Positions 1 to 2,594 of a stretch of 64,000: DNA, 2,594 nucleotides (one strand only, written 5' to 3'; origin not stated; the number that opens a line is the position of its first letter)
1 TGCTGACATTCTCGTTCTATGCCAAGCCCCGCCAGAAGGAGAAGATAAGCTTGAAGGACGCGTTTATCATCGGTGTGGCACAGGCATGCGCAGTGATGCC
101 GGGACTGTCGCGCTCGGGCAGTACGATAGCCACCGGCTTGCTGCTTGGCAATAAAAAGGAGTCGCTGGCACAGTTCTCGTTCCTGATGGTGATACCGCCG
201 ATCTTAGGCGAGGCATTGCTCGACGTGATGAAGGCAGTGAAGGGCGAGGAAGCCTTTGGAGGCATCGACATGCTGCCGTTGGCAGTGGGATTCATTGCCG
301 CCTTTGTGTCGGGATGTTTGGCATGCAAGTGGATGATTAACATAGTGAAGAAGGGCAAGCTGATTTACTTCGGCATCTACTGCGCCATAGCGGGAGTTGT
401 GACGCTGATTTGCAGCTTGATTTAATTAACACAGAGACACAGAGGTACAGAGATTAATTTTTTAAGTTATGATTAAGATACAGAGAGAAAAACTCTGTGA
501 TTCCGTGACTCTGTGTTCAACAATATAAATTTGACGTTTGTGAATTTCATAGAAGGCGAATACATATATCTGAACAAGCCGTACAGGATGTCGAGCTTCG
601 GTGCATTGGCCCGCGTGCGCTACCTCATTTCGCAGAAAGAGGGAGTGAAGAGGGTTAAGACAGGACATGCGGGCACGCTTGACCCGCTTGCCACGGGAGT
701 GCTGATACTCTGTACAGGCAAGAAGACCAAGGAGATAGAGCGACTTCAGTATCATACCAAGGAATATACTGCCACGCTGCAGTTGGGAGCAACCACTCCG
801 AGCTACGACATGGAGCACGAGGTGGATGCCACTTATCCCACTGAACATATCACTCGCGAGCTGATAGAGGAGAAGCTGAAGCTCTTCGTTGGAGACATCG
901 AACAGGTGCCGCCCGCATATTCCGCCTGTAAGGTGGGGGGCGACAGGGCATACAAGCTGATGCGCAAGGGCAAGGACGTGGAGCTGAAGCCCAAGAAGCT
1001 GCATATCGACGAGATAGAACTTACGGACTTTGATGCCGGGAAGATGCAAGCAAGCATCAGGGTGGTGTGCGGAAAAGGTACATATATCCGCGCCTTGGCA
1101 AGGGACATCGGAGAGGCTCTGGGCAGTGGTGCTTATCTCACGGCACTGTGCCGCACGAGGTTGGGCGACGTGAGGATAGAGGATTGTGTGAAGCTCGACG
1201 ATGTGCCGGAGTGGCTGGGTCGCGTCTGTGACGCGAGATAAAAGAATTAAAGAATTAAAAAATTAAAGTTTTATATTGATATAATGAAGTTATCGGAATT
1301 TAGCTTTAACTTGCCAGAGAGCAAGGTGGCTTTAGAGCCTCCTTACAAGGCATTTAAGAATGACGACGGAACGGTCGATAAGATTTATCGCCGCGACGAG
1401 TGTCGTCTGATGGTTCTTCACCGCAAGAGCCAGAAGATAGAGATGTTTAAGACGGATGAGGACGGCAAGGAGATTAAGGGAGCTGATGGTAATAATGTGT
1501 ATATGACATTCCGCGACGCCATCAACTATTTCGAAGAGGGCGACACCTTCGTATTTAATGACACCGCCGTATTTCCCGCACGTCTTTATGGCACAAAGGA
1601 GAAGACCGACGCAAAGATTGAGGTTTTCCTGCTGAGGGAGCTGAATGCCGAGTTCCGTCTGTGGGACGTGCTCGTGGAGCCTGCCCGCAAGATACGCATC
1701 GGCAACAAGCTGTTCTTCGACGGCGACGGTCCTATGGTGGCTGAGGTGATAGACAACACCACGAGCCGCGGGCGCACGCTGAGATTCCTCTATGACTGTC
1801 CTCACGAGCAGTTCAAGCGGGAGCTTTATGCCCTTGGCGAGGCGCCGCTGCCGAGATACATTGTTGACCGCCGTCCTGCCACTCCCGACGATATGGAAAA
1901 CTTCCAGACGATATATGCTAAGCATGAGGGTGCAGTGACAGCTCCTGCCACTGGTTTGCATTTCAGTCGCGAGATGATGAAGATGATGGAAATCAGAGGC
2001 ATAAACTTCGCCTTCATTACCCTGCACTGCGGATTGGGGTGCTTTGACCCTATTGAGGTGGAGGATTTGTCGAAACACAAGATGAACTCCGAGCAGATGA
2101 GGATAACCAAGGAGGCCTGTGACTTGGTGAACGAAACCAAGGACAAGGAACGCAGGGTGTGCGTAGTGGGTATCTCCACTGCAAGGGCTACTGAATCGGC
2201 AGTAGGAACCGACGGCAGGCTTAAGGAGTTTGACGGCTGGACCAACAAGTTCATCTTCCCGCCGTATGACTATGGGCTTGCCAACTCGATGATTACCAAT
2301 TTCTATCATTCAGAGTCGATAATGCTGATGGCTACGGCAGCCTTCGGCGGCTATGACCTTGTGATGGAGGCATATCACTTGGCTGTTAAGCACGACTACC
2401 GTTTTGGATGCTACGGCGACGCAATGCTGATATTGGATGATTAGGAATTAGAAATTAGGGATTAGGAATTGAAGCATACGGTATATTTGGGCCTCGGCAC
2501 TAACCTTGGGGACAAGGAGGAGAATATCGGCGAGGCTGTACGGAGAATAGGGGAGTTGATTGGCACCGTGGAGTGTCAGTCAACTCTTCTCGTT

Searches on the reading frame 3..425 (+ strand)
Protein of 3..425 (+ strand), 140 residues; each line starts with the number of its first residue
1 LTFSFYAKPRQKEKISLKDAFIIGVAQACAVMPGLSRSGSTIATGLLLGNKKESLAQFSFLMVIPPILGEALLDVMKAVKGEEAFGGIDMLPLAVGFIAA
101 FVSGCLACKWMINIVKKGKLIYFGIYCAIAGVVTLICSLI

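Call 67: search_protein_families(library=pfam, proteins=[window:3-425:+], max_evalue=0.00001)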
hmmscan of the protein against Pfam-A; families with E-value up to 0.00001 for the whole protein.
window:3-425:+ (140 aa): 1 family
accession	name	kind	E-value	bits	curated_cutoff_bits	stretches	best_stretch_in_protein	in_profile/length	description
PF02673.24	BacA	-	6.5e-41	141.2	33.4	1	9-133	138-257/257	Bacitracin resistance protein BacA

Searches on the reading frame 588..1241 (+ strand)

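Call 67: search_protein_families(library=pfam, proteins=[window:588-1241:+], max_evalue=0.00001)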
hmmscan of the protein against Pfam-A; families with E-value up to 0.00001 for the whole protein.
window:588-1241:+ (217 aa): 2 families
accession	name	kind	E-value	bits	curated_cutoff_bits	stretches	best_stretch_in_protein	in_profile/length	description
PF01509.24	TruB_N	-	3.5e-50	170.7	27.3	1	20-167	4-149/149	TruB family pseudouridylate synthase (N terminal domain)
PF16198.10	TruB_C_2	-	3.8e-09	37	29.3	1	168-208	1-41/66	tRNA pseudouridylate synthase B C-terminal domain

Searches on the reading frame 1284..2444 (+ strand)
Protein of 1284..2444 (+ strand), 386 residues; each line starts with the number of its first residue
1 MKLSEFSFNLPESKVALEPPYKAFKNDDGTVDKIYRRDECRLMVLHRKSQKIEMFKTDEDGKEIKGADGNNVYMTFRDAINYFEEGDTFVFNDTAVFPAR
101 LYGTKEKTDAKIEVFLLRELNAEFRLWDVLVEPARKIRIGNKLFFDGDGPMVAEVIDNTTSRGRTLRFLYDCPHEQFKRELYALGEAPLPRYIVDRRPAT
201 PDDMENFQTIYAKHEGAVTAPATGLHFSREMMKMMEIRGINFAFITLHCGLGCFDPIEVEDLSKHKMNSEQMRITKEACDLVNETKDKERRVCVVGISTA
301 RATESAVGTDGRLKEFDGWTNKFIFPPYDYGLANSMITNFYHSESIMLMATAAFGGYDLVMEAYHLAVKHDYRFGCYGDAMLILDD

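Call 67: search_protein_families(library=pfam, proteins=[window:1284-2444:+], max_evalue=0.00001)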
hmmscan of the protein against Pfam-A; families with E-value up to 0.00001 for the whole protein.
window:1284-2444:+ (386 aa): 1 family
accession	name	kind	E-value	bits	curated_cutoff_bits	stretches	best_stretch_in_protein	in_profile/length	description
PF02547.20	Queuosine_synth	-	1.4e-108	363.3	25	1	3-383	1-322/322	Queuosine biosynthesis protein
